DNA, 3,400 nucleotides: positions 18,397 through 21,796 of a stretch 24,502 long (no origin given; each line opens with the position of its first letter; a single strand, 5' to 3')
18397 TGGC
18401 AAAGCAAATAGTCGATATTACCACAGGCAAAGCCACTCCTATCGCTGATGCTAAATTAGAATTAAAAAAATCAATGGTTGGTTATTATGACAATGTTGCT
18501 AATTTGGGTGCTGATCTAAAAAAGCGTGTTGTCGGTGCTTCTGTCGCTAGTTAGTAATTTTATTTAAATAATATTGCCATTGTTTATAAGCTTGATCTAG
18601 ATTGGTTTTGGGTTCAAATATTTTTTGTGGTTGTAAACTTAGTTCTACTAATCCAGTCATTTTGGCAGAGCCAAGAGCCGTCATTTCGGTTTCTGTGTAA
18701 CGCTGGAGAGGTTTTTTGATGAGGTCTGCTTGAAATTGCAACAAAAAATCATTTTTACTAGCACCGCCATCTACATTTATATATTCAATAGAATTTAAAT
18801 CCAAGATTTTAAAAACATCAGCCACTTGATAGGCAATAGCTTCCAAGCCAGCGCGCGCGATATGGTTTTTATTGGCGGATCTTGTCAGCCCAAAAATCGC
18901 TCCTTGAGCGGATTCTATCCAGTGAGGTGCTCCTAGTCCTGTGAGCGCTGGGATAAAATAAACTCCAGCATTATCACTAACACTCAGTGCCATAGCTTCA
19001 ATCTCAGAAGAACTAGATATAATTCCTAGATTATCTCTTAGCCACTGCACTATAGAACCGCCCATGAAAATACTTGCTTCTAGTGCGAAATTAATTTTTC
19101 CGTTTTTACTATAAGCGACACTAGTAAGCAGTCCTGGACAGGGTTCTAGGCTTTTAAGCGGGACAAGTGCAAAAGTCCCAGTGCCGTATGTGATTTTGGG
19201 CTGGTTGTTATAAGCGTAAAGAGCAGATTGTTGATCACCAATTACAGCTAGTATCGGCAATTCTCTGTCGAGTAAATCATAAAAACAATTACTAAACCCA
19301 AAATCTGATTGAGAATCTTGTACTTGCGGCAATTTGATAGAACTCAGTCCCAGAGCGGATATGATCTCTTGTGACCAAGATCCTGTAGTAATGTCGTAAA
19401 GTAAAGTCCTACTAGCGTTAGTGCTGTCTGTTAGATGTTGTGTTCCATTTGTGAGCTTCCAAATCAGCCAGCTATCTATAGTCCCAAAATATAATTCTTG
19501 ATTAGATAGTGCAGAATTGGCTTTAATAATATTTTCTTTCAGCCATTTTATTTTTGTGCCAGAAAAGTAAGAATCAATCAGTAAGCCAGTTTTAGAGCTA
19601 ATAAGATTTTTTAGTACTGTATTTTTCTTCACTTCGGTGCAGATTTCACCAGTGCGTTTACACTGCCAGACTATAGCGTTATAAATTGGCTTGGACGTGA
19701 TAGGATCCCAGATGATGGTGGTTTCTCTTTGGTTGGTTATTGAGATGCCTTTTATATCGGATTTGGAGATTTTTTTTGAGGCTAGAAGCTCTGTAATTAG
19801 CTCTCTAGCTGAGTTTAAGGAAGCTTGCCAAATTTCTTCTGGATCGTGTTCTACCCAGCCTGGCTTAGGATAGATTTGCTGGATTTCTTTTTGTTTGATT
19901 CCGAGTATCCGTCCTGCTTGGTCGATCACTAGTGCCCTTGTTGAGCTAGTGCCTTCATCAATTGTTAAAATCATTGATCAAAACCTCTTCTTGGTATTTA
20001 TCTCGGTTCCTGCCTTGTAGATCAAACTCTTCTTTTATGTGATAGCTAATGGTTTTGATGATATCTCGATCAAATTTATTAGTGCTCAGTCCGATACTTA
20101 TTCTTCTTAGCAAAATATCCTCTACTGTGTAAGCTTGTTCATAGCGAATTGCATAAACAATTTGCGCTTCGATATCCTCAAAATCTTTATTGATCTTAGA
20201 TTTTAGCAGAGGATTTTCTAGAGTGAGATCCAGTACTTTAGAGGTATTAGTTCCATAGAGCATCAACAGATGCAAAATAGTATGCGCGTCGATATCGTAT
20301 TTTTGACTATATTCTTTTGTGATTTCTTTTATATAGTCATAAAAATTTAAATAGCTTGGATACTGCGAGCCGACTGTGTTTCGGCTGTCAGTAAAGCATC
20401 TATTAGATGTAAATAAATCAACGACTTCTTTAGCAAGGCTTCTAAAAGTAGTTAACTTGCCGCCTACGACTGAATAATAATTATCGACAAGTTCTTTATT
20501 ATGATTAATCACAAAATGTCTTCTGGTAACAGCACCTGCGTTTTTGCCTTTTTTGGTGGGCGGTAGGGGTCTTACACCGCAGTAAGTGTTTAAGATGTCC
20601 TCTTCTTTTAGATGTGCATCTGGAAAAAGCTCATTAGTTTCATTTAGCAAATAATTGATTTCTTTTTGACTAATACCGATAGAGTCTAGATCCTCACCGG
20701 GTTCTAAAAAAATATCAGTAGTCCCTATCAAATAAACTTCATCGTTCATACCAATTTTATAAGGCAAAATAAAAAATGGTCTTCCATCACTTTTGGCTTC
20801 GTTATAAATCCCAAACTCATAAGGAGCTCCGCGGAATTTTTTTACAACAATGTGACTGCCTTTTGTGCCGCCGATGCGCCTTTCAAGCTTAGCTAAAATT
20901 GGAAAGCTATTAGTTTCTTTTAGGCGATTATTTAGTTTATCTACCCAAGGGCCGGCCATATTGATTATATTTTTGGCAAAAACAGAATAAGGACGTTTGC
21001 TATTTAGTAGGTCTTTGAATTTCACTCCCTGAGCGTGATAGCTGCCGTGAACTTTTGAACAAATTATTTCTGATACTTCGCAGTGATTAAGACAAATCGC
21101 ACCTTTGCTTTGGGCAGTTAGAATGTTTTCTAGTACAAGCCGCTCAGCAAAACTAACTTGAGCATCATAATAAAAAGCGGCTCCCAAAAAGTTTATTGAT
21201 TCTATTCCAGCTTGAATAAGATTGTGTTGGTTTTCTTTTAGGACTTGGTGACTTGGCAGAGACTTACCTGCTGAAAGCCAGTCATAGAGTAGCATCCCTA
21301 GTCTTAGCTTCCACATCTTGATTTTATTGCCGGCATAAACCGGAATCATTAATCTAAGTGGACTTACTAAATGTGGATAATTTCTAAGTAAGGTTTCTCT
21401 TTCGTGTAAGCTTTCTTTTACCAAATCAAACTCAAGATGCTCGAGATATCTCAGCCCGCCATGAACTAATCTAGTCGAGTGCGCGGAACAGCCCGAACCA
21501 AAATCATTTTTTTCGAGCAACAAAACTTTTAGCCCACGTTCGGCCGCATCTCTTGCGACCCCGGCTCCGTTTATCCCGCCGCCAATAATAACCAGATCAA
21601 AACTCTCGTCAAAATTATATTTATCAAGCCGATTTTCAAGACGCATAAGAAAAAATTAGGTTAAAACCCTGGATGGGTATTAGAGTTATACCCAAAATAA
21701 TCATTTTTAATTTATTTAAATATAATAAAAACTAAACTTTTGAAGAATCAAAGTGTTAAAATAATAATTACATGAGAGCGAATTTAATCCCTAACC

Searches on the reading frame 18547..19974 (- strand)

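Call 10: search_protein_families(library=pfam, proteins=[window:18547-19974:-])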
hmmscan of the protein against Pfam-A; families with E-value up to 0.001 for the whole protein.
window:18547-19974:- (475 aa): 2 families
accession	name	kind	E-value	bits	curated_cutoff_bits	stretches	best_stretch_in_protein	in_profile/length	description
PF00370.27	FGGY_N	-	3.9e-69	233.4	28.8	1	1-252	1-243/245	FGGY family of carbohydrate kinases, N-terminal domain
PF02782.22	FGGY_C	-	1.1e-33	117.1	27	1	261-439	3-193/198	FGGY family of carbohydrate kinases, C-terminal domain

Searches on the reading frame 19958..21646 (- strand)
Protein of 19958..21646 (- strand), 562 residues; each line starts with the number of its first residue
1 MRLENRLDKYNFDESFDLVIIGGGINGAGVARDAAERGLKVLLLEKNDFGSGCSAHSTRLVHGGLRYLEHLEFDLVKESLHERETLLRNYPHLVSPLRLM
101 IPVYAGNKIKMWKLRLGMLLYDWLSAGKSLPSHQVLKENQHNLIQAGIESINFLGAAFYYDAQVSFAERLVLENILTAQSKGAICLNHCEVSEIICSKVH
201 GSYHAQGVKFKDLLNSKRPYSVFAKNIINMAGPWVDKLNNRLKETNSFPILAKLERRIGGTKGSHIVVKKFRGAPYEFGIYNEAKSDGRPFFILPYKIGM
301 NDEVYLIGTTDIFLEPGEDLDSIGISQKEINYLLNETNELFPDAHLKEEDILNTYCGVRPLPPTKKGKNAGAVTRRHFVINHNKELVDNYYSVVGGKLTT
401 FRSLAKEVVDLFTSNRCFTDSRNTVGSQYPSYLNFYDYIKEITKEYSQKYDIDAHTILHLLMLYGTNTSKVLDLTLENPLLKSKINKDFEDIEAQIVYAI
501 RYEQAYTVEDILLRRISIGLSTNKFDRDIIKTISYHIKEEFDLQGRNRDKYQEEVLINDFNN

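Call 10: search_protein_families(library=pfam, proteins=[window:19958-21646:-])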
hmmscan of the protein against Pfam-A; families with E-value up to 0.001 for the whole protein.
window:19958-21646:- (562 aa): 5 families
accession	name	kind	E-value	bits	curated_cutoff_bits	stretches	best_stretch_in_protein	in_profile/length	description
PF01266.30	DAO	-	1.7e-46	159.8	27.9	1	17-377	1-317/353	FAD dependent oxidoreductase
PF16901.10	DAO_C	-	6.8e-19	68.4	31.4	1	417-542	1-120/126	C-terminal domain of alpha-glycerophosphate oxidase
PF13450.12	NAD_binding_8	-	5.6e-06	27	21.9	1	20-62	1-41/68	NAD(P)-binding Rossmann-like domain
PF12831.13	FAD_oxidored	-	0.00015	21.6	27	1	17-50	1-34/416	FAD dependent oxidoreductase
PF00890.30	FAD_binding_2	-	0.00051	19.8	20.4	1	17-57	1-41/414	FAD binding domain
